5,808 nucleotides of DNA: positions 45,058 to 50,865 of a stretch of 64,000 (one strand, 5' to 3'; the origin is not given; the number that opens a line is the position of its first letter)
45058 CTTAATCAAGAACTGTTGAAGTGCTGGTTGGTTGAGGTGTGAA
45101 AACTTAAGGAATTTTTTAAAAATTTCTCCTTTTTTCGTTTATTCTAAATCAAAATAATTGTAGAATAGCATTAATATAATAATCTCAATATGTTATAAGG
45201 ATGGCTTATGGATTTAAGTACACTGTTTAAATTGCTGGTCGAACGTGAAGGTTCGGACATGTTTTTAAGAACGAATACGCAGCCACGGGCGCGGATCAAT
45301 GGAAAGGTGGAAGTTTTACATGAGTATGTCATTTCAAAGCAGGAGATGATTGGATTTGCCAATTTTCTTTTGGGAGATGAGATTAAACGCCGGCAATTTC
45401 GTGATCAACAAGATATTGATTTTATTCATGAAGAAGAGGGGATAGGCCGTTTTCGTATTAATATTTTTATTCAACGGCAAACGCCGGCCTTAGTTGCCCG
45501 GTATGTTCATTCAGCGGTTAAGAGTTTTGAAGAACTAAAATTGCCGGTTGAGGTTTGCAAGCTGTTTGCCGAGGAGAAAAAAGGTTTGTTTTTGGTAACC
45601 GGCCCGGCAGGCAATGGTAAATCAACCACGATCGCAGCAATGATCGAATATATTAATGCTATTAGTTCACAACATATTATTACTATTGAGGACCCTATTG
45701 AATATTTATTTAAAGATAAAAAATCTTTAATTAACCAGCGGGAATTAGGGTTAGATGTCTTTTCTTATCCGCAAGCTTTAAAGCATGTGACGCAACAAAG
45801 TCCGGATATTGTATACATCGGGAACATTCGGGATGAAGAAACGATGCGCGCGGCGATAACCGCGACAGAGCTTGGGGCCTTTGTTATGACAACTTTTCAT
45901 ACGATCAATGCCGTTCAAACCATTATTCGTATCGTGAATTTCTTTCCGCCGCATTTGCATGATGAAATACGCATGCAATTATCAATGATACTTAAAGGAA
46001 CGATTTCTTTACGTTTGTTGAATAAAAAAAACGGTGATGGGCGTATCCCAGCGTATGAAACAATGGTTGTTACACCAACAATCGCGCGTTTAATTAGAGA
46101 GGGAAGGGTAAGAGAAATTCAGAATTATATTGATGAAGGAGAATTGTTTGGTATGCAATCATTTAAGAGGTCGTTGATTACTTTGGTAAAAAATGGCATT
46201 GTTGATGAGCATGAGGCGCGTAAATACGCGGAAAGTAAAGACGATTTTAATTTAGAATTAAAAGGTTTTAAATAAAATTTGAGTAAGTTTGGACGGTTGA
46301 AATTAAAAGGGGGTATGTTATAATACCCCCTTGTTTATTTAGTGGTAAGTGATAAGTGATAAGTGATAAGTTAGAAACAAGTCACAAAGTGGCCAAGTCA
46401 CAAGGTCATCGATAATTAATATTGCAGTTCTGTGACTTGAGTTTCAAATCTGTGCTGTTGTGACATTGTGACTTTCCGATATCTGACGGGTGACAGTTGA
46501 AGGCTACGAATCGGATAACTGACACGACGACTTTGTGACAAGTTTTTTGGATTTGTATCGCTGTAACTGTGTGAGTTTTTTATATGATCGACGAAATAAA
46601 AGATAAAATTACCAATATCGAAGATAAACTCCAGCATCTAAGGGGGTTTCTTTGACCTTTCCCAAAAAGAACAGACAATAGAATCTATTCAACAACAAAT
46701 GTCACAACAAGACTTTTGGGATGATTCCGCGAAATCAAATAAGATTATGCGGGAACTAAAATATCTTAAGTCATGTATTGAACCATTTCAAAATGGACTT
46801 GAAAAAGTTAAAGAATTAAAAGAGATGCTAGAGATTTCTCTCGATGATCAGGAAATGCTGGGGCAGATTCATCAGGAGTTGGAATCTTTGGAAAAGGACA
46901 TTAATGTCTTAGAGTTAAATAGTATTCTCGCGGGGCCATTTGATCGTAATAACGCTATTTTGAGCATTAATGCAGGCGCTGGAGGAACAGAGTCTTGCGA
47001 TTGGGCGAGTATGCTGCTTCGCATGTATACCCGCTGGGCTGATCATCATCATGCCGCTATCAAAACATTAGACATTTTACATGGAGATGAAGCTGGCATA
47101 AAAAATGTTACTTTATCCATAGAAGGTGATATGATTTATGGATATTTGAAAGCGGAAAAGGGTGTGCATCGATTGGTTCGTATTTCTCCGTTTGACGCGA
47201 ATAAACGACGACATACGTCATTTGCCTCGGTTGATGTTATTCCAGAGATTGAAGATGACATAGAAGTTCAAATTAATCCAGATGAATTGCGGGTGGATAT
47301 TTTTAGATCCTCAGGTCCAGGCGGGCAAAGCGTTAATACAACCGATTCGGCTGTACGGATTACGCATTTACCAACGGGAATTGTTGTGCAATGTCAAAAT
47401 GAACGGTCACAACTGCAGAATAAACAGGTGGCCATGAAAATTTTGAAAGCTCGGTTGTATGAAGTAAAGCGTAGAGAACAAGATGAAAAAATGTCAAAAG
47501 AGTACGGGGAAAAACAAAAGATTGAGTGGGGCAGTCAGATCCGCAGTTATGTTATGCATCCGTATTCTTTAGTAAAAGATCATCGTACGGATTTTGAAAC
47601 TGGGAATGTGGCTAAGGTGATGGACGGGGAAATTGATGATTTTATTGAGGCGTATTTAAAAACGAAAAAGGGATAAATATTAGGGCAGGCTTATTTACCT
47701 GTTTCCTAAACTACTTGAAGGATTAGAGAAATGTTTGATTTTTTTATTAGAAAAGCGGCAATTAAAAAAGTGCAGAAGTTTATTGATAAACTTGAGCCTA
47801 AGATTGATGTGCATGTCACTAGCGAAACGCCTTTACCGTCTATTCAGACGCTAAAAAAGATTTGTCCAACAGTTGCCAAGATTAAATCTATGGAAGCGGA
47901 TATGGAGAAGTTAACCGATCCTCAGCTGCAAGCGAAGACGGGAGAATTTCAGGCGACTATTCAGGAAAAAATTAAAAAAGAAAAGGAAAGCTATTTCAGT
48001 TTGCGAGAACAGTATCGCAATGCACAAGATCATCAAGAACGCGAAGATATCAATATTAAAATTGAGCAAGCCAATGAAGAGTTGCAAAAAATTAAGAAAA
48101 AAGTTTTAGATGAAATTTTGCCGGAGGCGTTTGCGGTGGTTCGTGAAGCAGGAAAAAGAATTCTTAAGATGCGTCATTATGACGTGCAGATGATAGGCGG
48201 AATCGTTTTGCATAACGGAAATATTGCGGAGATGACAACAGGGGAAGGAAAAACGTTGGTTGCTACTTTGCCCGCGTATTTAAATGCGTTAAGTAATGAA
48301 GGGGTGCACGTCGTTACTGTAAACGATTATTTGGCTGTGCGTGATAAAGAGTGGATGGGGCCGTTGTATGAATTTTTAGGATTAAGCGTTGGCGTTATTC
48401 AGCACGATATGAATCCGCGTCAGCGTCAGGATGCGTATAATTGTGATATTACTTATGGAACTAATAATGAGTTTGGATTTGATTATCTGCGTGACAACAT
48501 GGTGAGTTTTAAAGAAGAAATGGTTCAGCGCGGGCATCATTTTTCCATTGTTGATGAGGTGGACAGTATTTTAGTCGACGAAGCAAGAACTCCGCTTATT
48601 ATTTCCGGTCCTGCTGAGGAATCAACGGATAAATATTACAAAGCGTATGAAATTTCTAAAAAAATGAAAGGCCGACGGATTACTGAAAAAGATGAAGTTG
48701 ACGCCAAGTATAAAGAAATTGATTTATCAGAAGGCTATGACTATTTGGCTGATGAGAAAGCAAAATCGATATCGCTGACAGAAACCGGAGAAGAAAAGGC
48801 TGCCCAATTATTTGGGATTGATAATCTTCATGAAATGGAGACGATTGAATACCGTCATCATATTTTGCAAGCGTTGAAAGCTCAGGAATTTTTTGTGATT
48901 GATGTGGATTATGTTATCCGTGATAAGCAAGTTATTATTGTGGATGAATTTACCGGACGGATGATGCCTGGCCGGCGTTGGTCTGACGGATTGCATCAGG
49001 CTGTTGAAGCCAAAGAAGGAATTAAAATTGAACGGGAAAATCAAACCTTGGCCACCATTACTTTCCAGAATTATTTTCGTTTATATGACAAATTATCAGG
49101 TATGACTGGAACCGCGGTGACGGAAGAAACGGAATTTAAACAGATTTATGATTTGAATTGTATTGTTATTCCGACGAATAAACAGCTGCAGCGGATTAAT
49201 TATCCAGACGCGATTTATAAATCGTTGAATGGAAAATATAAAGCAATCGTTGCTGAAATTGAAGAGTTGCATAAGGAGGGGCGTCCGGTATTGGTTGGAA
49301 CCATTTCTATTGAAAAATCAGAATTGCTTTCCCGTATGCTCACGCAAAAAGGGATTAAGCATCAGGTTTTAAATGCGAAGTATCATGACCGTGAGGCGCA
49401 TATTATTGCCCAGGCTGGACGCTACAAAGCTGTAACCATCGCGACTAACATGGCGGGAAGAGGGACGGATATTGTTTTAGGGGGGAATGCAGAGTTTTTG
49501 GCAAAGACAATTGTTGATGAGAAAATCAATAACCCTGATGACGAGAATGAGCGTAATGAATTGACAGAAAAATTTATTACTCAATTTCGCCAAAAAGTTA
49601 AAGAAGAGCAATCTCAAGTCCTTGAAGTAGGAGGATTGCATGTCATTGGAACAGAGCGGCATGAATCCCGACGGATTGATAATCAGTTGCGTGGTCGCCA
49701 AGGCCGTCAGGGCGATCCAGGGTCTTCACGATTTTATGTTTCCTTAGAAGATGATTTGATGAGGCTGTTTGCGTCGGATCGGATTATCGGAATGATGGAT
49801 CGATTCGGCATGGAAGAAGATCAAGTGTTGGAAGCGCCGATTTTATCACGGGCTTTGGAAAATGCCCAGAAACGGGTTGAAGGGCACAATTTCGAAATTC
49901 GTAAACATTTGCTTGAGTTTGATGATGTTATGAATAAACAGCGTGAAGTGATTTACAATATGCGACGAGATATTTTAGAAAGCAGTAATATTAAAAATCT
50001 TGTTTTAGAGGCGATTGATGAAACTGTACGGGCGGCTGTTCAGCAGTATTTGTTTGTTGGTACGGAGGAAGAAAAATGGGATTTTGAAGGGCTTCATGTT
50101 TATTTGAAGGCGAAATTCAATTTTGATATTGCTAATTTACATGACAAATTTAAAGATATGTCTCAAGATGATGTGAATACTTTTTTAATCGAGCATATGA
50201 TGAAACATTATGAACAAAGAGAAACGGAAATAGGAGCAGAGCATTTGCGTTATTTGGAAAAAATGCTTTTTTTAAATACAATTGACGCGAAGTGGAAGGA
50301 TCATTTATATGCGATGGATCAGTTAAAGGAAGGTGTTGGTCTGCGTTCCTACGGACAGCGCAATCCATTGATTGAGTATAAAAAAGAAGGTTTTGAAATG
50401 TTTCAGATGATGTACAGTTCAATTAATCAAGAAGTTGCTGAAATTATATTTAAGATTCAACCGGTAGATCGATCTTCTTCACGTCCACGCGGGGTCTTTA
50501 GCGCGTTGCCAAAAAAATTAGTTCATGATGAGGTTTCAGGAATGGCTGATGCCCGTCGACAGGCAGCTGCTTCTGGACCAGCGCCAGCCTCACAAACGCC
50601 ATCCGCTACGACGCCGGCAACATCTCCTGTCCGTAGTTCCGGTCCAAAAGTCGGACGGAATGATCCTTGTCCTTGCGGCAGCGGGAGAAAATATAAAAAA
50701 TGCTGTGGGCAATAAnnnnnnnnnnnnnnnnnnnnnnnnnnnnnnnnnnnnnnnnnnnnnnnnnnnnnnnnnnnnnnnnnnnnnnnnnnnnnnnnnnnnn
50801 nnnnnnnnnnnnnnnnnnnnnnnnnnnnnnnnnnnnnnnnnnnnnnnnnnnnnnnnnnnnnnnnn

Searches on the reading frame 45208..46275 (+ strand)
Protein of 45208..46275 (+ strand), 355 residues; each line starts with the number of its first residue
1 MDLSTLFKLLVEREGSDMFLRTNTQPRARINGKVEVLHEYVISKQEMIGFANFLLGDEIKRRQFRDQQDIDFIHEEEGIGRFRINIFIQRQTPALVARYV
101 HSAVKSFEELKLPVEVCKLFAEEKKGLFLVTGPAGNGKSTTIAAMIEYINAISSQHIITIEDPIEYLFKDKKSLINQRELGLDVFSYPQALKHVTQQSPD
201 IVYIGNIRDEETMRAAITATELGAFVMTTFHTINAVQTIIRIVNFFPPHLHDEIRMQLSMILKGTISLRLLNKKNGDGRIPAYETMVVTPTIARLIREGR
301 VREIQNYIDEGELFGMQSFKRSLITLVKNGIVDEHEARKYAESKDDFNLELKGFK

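Call 14: search_protein_families(library=pfam, proteins=[window:45208-46275:+])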
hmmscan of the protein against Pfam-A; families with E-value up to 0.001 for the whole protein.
window:45208-46275:+ (355 aa): 1 family
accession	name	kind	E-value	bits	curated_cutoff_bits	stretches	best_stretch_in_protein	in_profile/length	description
PF00437.27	T2SSE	-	2.7e-31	109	24.9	1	120-271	137-278/370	Type II/IV secretion system protein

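Call 40: find_encoding_contigs(protein=window:45208-46275:+, flank=10000, max_places=8)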
Protein window:45208-46275:+ (355 aa): 2 contigs read that carry it; 2 places shown.
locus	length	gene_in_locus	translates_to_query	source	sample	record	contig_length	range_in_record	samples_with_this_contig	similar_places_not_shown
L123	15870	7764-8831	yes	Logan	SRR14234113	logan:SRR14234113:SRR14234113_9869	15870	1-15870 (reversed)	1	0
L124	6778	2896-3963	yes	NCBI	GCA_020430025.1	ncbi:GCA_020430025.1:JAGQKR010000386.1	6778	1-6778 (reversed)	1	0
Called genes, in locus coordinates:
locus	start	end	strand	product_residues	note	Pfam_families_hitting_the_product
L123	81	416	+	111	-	PF12836:HHH_3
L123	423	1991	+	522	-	PF13567:DUF4131, PF03772:Competence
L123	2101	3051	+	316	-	PF24575:TPR_Slam (faint), PF00515:TPR_1 (faint), PF07719:TPR_2 (weak), PF13181:TPR_8 (faint), PF13424:TPR_12 (faint), PF13432:TPR_16, PF13174:TPR_6 (weak), PF13525:YfiO, +2 more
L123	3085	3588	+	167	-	PF04390:LptE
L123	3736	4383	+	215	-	PF21694:DNA_pol3_delta_C (weak)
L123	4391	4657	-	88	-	PF01649:Ribosomal_S20p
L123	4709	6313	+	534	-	PF03023:MurJ, PF01554:MatE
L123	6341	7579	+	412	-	PF01541:GIY-YIG, PF27096:UvrC_M, PF02151:UVR, PF08459:UvrC_RNaseH_dom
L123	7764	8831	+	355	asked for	PF00437:T2SSE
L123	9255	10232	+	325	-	PF03462:PCRF, PF00472:RF-1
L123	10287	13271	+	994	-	PF00270:DEAD (faint), PF07517:SecA_DEAD, PF01043:SecA_PP_bind, PF21090:P-loop_SecA, PF07516:SecA_SW, PF02810:SEC-C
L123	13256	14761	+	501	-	PF20154:LNT_N, PF00795:CN_hydrolase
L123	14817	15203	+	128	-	-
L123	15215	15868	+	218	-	?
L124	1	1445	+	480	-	PF03023:MurJ, PF01554:MatE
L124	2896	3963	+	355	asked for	PF00437:T2SSE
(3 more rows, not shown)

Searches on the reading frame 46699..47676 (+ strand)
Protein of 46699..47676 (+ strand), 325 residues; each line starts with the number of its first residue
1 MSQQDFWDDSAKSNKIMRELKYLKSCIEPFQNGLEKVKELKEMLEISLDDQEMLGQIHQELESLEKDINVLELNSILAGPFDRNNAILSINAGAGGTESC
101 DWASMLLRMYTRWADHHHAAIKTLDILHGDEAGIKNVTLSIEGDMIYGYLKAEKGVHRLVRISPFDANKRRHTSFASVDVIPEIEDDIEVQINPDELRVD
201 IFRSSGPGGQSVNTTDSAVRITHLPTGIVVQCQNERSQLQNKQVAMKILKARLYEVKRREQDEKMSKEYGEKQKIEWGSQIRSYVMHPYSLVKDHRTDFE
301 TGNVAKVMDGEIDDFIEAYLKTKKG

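Call 14: search_protein_families(library=pfam, proteins=[window:46699-47676:+])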
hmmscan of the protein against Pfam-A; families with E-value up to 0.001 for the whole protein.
window:46699-47676:+ (325 aa): 2 families
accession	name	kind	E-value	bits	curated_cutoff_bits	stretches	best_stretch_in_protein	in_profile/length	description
PF03462.23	PCRF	-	4.7e-55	186.9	24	1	1-178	12-194/194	PCRF domain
PF00472.26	RF-1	-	4.3e-45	152.8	35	1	186-296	1-116/116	RF-1 domain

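Call 43: find_homologous_proteins(query=window:46699-47676:+, max_evalue=1e-60)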
Query window:46699-47676:+ (325 aa): 8000 proteins with E <= 1e-60 among 8000 candidates; the best 120 are listed.
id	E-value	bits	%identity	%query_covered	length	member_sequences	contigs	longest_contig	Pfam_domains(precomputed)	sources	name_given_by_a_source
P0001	5.2e-214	727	100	100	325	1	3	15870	PF03462.24,PF00472.27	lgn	-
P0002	7.6e-214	727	100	100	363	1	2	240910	PF03462.24,PF00472.27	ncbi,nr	ncbi:MAG: peptide chain release factor 2 [Candidatus Omnitrophica bacterium]|nr:peptide chain releas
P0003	4.0e-177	606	81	99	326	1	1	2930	PF03462.24,PF00472.27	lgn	-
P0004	2.1e-171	587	78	100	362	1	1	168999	PF03462.24,PF00472.27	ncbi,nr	ncbi:MAG: peptide chain release factor 2 [Candidatus Omnitrophica bacterium]|nr:peptide chain releas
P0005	4.4e-171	586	79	99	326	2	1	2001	PF03462.24,PF00472.27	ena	-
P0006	5.8e-171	586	79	100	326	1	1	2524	PF03462.24,PF00472.27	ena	-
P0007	1.1e-170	585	78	99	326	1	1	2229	PF03462.24,PF00472.27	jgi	-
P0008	2.7e-170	584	79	99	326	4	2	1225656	PF03462.24,PF00472.27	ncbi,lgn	-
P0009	7.3e-170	582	76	100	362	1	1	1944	PF03462.24,PF00472.27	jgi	jgi:peptide chain release factor 2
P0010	7.5e-170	582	77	100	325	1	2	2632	PF03462.24,PF00472.27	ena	-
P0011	8.0e-170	582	77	100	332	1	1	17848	PF03462.24,PF00472.27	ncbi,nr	ncbi:MAG: peptide chain release factor 2 [Candidatus Omnitrophica bacterium]|nr:peptide chain releas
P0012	1.8e-169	581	77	99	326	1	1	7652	PF03462.24,PF00472.27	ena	-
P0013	1.9e-169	581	78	99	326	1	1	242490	PF03462.24,PF00472.27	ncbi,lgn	-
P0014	3.3e-169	580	77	99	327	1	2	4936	PF03462.24,PF00472.27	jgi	-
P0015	4.3e-169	580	77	100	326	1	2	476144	PF03462.24,PF00472.27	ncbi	-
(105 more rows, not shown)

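Call 44: find_encoding_contigs(protein=P0004, flank=10000, max_places=2)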
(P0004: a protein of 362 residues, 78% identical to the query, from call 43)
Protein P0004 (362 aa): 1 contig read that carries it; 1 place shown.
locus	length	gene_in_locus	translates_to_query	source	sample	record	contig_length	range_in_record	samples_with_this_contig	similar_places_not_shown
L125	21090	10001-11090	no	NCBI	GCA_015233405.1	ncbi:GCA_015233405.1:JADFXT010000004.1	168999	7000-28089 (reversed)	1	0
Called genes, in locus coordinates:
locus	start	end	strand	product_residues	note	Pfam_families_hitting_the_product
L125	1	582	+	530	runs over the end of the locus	PF03023:MurJ, PF01554:MatE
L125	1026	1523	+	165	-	PF09851:SHOCT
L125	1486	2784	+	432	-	PF01541:GIY-YIG, PF27096:UvrC_M, PF02151:UVR (weak), PF08459:UvrC_RNaseH_dom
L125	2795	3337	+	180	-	-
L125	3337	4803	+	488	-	-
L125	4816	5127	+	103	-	PF01035:DNA_binding_1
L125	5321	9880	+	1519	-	-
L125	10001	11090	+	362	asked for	PF03462:PCRF, PF00472:RF-1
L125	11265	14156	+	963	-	PF07517:SecA_DEAD, PF01043:SecA_PP_bind, PF21090:P-loop_SecA, PF07516:SecA_SW, PF02810:SEC-C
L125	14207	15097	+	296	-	PF01891:CbiM, PF13190:PDGLE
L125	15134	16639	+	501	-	PF20154:LNT_N, PF00795:CN_hydrolase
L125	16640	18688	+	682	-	PF13431:TPR_17 (faint), PF21033:RMD1-3 (faint), PF23914:TPR_CcmH_CycH (faint), PF13424:TPR_12 (weak), PF13432:TPR_16 (weak), PF00515:TPR_1 (weak), PF07719:TPR_2 (weak), PF14559:TPR_19 (weak), +6 more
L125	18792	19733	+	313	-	PF03279:Lip_A_acyltrans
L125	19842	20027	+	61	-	-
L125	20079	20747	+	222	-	PF00702:Hydrolase, PF08282:Hydrolase_3 (faint), PF12710:HAD, PF13344:Hydrolase_6 (faint), PF13419:HAD_2, PF13242:Hydrolase_like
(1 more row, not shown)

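Call 45: find_encoding_contigs(protein=P0008, flank=10000, max_places=2)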
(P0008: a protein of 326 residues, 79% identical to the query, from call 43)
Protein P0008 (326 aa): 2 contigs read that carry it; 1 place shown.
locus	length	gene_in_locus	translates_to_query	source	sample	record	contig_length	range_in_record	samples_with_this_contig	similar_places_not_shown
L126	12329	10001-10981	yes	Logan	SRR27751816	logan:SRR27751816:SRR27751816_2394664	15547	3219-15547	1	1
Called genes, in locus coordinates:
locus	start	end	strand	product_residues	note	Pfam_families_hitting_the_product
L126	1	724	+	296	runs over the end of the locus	PF07719:TPR_2 (faint), PF13428:TPR_14 (faint), PF13432:TPR_16 (faint), PF13512:TPR_18 (faint), PF13174:TPR_6 (faint), PF14559:TPR_19 (faint), PF13525:YfiO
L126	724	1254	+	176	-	PF04390:LptE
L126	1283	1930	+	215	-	PF06144:DNA_pol3_delta (faint), PF21694:DNA_pol3_delta_C (faint)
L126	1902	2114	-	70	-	PF01649:Ribosomal_S20p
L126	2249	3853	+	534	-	PF03023:MurJ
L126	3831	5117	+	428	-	PF01541:GIY-YIG, PF27096:UvrC_M, PF02151:UVR (faint), PF08459:UvrC_RNaseH_dom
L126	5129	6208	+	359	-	PF00437:T2SSE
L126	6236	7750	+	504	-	PF13231:PMT_2 (weak)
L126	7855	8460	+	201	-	PF08241:Methyltransf_11, PF08242:Methyltransf_12, PF13489:Methyltransf_23, PF13649:Methyltransf_25, PF13847:Methyltransf_31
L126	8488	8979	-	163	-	-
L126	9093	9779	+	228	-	PF00535:Glycos_transf_2, PF10111:Glyco_tranf_2_2 (weak), PF13641:Glyco_tranf_2_3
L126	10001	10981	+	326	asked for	PF03462:PCRF, PF00472:RF-1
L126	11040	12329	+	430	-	?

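Call 46: find_encoding_contigs(protein=P0003, flank=10000, max_places=2)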
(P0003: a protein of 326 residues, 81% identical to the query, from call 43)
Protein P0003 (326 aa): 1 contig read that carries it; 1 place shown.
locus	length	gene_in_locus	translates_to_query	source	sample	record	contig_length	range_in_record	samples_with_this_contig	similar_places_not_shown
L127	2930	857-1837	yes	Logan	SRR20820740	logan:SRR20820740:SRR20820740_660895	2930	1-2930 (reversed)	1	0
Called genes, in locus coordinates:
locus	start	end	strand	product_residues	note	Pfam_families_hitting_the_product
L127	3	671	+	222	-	?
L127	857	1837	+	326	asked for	PF03462:PCRF, PF00472:RF-1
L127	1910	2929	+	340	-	?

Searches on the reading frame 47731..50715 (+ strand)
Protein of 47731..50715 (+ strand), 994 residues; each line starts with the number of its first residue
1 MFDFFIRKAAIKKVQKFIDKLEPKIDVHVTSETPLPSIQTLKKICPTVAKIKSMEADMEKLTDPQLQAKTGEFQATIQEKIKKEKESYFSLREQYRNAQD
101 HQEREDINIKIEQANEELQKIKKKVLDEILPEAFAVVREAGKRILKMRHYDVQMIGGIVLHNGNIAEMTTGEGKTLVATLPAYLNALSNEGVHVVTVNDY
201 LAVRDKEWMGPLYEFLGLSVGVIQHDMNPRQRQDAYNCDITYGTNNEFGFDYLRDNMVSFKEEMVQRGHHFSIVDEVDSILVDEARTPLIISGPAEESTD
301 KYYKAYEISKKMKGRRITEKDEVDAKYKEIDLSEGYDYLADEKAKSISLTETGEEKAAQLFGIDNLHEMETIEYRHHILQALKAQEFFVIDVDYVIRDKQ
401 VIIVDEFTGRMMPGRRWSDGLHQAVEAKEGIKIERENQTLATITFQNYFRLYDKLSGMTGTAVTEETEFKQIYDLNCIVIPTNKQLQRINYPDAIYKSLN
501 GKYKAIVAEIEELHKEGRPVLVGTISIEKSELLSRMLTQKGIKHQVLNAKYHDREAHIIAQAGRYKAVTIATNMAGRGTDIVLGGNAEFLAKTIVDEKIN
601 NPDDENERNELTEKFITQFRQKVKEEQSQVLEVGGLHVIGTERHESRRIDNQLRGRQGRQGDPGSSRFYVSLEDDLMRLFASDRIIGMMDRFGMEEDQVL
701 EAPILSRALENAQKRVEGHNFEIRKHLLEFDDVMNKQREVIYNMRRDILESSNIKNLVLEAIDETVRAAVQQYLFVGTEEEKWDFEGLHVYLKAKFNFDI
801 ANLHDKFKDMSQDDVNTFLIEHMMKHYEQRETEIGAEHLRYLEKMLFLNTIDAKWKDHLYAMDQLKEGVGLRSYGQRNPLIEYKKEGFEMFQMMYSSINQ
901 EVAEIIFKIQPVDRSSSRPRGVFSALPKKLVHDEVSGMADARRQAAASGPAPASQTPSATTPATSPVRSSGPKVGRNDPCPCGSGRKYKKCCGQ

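Call 14: search_protein_families(library=pfam, proteins=[window:47731-50715:+])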
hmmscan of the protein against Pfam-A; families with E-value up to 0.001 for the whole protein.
window:47731-50715:+ (994 aa): 6 families
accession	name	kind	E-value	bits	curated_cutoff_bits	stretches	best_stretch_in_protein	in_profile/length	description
PF07517.20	SecA_DEAD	-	4.1e-125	417.3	24.6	1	39-470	11-290/290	SecA DEAD-like domain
PF21090.3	P-loop_SecA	-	9.9e-93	309.9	27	1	486-697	2-205/205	SecA P-loop domain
PF07516.18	SecA_SW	-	1.8e-67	227.7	26.7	1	700-910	2-200/200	SecA Wing and Scaffold domain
PF01043.26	SecA_PP_bind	-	8.6e-37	126.5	23.5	1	299-426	3-110/110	SecA preprotein cross-linking domain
PF02810.21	SEC-C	-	7.9e-10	38.8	20.4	1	976-993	1-18/19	SEC-C motif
PF00270.35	DEAD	-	4.9e-06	26.8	26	1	165-284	18-133/167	DEAD/DEAH box helicase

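Call 20: find_encoding_contigs(protein=window:47731-50715:+, flank=10000, max_places=6)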
Protein window:47731-50715:+ (994 aa): no gene with exactly this product is on record in the collection.
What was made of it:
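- Tried and rejected: SecA exact look-up failed, probably because the gene start was called differently (call 20).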
